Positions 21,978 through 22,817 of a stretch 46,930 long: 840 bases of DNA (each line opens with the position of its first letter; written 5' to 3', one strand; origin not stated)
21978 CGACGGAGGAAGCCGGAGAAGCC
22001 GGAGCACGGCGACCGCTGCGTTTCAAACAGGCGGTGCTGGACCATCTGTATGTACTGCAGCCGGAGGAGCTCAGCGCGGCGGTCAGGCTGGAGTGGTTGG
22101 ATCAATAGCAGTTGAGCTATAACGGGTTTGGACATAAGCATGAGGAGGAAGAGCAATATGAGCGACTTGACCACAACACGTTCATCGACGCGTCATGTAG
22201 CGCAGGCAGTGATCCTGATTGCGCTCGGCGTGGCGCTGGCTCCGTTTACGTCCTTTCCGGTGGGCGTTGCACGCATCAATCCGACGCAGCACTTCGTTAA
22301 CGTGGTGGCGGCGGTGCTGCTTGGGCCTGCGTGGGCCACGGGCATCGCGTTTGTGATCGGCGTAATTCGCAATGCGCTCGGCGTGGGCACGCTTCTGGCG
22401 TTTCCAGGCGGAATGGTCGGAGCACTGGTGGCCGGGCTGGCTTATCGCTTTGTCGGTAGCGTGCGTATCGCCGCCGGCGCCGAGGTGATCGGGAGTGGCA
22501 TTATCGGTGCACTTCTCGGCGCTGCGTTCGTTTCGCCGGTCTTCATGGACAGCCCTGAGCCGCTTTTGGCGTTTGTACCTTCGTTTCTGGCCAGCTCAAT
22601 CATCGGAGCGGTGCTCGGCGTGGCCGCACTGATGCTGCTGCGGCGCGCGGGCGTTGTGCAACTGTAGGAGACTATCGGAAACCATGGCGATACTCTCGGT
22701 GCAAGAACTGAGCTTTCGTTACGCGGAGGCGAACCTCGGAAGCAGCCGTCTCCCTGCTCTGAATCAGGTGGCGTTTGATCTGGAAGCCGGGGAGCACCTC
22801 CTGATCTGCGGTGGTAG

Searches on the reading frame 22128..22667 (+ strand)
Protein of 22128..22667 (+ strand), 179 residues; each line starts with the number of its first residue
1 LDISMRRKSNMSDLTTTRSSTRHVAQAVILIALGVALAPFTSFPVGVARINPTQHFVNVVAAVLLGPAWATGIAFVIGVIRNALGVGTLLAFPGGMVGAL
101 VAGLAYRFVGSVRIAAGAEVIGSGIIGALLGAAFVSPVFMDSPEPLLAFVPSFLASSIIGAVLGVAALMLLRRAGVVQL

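Call 43: search_protein_families(library=pfam, proteins=[window:22128-22667:+], max_evalue=0.001)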
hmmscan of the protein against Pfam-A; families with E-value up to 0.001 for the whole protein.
window:22128-22667:+ (179 aa): 1 family
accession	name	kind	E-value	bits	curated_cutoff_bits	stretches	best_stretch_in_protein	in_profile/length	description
PF09512.15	ThiW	-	6.1e-48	163.2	30.3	1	25-173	2-149/150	Thiamine-precursor transporter protein (ThiW)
